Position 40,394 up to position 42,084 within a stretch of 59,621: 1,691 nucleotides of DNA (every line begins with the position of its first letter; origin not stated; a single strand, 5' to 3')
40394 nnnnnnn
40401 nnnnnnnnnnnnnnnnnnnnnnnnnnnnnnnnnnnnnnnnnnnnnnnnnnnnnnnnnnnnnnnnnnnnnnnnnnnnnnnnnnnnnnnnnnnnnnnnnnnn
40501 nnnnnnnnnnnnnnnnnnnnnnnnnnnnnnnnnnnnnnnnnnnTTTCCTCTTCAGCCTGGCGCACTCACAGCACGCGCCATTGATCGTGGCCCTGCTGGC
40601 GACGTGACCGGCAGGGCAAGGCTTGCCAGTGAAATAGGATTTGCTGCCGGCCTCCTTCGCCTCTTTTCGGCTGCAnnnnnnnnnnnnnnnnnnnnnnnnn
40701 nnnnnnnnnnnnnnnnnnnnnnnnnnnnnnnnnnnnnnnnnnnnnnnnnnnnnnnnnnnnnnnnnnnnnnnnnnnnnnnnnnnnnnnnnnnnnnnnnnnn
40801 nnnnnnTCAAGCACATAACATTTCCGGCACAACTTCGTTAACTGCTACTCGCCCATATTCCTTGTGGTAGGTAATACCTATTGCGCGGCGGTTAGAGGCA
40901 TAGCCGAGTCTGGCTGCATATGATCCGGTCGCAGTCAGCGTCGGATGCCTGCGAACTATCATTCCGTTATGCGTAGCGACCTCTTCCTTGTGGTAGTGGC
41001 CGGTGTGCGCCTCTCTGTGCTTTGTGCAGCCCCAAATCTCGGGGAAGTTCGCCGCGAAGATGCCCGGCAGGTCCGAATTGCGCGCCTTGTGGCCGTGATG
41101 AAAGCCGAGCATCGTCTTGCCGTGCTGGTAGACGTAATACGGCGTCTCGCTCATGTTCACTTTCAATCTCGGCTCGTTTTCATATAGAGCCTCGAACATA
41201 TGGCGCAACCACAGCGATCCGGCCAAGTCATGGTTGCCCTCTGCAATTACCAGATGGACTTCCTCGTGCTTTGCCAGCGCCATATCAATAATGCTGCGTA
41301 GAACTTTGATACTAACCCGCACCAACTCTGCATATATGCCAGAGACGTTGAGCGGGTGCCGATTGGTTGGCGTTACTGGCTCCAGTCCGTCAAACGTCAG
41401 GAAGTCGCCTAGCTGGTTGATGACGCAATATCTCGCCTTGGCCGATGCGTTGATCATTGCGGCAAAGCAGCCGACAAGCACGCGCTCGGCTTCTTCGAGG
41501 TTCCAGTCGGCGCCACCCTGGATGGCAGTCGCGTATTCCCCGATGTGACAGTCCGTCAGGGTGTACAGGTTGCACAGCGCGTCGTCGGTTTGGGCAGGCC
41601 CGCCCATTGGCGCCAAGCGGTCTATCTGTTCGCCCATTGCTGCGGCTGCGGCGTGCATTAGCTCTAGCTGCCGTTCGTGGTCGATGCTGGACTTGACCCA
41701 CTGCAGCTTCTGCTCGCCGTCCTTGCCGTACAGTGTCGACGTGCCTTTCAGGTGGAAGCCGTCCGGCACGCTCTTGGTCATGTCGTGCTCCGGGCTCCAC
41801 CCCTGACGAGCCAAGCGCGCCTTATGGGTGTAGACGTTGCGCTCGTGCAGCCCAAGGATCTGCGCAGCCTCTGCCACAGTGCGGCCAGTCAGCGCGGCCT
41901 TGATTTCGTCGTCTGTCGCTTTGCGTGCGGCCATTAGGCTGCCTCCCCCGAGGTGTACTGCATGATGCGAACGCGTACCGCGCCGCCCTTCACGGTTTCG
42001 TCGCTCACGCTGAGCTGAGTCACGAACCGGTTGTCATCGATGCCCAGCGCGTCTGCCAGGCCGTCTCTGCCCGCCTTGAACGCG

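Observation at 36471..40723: Five homing-endonuclease-like genes in one phage, two sharing a repeated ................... zinc module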

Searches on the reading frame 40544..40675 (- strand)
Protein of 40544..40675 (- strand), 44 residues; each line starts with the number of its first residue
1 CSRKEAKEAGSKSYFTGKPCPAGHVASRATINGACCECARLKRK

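Call 19: search_solved_structures(query=A3, max_evalue=10, show_alignments=3)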
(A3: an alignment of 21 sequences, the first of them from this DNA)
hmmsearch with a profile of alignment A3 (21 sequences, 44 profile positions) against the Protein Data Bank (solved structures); distinct sequences matched with E-value up to 10: 2.
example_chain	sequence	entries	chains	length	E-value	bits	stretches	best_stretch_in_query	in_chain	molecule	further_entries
1ia5_A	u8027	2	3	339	0.29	14.3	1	6-24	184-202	POLYGALACTURONASE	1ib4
7ecq_A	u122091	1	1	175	1.2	12.3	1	18-32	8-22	Protein FAM3A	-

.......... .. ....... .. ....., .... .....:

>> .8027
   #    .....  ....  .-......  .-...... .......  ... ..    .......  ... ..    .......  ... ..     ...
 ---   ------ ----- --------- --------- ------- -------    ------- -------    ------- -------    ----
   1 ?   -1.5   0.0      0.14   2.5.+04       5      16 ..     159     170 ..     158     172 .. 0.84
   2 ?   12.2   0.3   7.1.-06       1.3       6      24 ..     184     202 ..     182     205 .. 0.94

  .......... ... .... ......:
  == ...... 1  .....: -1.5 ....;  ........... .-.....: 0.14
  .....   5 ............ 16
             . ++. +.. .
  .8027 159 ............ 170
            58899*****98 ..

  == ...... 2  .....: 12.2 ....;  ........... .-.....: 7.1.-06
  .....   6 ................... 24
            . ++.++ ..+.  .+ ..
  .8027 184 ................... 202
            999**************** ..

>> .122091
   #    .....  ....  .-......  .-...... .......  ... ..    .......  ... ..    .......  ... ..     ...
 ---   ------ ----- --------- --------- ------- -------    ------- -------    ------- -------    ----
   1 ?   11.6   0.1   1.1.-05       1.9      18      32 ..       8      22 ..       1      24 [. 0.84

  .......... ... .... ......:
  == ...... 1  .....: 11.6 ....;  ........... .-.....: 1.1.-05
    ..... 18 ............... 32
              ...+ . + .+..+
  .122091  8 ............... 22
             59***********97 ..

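Call 20: find_homologous_proteins(query=A3, max_evalue=0.001)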
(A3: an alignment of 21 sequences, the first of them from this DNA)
Query A3 (21 sequences) (44 aa, profile of the alignment): 7 proteins with E <= 0.001 among 41 candidates.
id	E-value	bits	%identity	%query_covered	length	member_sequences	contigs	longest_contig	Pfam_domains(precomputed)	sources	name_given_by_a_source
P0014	1.9e-15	74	47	98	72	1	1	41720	-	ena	-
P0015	5.0e-14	70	58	86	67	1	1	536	-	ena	-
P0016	3.8e-13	67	56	89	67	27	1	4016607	-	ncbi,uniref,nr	ncbi:hypothetical protein [Providencia sp. JUb39]|uniref:hypothetical protein n=1 Tax=Providencia sp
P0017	4.5e-13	67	53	86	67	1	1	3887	-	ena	-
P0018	4.7e-12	63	55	84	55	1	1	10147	-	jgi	-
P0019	1.4e-11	62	42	95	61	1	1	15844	-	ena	-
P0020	3.5e-8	51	41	61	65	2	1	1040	-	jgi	-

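Call 21: search_protein_representatives(alignment_id=A3)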
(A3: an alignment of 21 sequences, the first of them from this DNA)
Query: 21 sequences, 44 profile positions. Proteins with E-value up to 0.001 (for the whole library): 20463; up to 1e-10: 8037; up to 1e-30: 123. The best 150 are listed.
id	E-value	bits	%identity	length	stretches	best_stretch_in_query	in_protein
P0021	1.3e-58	210.7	-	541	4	1-44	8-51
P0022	2.2e-54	197.2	-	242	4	3-40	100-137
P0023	2.4e-54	197.0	-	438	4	4-42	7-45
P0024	7.1e-54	195.5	-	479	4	2-42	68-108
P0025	3.6e-53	193.3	-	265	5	2-42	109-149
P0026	9.4e-53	191.9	-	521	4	1-42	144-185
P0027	2.1e-52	190.8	-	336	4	1-41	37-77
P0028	1.2e-51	188.4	-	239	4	3-40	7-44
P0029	1.0e-50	185.4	-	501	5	1-39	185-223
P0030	1.7e-49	181.5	-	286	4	2-39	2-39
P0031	2.9e-49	180.8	-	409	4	2-44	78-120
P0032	9.9e-49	179.1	-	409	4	1-42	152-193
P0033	1.2e-48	178.8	-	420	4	2-42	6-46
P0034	3.3e-48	177.4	-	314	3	2-43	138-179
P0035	2.1e-47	174.8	-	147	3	3-39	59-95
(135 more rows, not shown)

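Call 24: search_protein_families(library=pfam, alignment_id=A4, max_evalue=0.001)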
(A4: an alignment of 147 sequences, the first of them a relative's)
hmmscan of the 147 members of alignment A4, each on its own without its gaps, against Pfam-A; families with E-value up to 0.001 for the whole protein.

A. member 1, P0021 (541 aa): 0 families

B. families by the number of members that match (of 147 scanned): 11 families
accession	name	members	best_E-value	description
PF01844.29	HNH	41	1.2e-13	HNH endonuclease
PF14279.12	HNH_5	40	8.5e-14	HNH endonuclease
PF02945.21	Endonuclease_7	11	1.3e-23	Recombination endonuclease VII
PF13395.12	HNH_4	11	1.4e-06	HNH endonuclease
PF07562.20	NCD3G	9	3.1e-08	Nine Cysteines Domain of family 3 GPCR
PF24906.1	Zf_WRKY19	1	3.6e-06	WRKY19 zinc finger domain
PF06059.17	DUF930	1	6.2e-06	Domain of Unknown Function (DUF930)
PF22034.2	B129_C2H2-zf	1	9.5e-05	Uncharacterized protein B-129, C2H2 zinc finger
PF02069.22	Metallothio_Pro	1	0.00037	Prokaryotic metallothionein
PF07104.16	DUF1366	1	0.0009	Protein of unknown function (DUF1366)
PF09665.15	RE_Alw26IDE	1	0.00094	Type II restriction endonuclease (RE_Alw26IDE)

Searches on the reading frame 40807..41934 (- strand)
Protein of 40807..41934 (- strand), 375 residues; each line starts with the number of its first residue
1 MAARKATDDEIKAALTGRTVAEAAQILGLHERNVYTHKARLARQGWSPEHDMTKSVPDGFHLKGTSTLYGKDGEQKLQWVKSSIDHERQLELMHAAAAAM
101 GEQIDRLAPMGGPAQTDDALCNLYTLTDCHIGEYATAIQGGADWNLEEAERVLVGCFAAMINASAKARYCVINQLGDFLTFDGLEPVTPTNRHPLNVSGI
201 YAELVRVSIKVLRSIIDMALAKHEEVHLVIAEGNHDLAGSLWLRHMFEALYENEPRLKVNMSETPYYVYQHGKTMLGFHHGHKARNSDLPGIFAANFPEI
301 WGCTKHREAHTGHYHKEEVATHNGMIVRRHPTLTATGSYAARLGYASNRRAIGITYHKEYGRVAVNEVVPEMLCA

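Call 5: search_protein_families(library=pfam, proteins=[window:40807-41934:-], max_evalue=0.01)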
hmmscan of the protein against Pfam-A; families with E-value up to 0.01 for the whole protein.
window:40807-41934:- (375 aa): 3 families
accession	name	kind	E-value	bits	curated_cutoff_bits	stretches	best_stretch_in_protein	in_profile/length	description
PF13518.12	HTH_28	-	0.00015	22.2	25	1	11-46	6-41/52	Helix-turn-helix domain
PF13551.12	HTH_29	-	0.0013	19.3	28.1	1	12-46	6-41/64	Winged helix-turn helix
PF08281.18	Sigma70_r4_2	-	0.0081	16.2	25.7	0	17-40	26-49/54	Sigma-70, region 4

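Call 6: search_protein_families(library=phrogs, proteins=[window:40807-41934:-], max_evalue=0.001)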
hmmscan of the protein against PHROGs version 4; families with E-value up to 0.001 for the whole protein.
window:40807-41934:- (375 aa): 6 families
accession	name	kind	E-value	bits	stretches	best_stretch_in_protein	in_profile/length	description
phrog_704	-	DNA, RNA and nucleotide metabolism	3.1e-120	402.9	1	5-373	3-389/390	DNA repair exonuclease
phrog_20762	-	unknown function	3.2e-29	102.6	1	258-371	2-116/117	-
phrog_20703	-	unknown function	9.7e-23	82.3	1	1-190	42-233/258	-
phrog_284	-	DNA, RNA and nucleotide metabolism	1.9e-12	47.8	1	54-362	58-386/398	exonuclease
phrog_21891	-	unknown function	8.3e-11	43.7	1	245-359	9-122/130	-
phrog_22571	-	unknown function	2.5e-05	25.5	1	279-349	3-72/92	-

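Call 58: find_related_loci(query=A7, collection=viral_contigs, flank=3000)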
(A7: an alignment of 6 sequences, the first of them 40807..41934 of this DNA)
Query A7 (375 aa) in viral_contigs; peptide patterns used: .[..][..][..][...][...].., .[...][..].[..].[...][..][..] (x = any residue, [..] = any of these).
600 stretches matched a pattern (row limit reached: there are more); 521 encode a relative of the query (tblastn E <= 1e-3); the best 80 are kept; 80 distinct loci.
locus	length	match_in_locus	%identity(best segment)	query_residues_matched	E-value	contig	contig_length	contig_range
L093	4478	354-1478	100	1-375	0e+0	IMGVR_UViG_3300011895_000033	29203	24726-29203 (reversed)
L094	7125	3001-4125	96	1-375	0e+0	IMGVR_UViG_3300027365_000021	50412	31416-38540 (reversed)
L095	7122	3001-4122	96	1-375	0e+0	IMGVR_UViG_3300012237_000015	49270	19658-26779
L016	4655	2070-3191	96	1-375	0e+0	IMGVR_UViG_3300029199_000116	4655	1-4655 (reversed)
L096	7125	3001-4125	55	1-375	2e-141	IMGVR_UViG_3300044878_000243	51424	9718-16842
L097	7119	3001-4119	58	1-373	4e-134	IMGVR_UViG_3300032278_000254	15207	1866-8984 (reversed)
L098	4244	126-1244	58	1-373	7e-134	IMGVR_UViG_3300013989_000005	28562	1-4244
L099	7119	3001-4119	57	1-373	7e-132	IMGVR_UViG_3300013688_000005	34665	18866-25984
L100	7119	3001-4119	57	1-373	1e-130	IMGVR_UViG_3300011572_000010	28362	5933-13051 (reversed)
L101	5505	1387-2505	57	1-373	1e-130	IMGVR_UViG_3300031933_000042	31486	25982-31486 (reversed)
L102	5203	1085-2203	56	1-373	4e-130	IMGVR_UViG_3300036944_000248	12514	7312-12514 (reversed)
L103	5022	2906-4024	56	1-373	5e-131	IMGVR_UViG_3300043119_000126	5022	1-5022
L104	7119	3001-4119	56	1-373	2e-129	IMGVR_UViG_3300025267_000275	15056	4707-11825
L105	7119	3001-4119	56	1-373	2e-128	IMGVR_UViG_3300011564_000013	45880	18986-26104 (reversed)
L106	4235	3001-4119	56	1-373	6e-129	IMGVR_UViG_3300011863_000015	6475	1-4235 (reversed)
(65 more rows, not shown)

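Call 88: search_protein_families(library=padloc, proteins=[window:40807-41934:-], max_evalue=0.001)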
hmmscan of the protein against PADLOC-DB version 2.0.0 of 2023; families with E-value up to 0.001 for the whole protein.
window:40807-41934:- (375 aa): 0 families
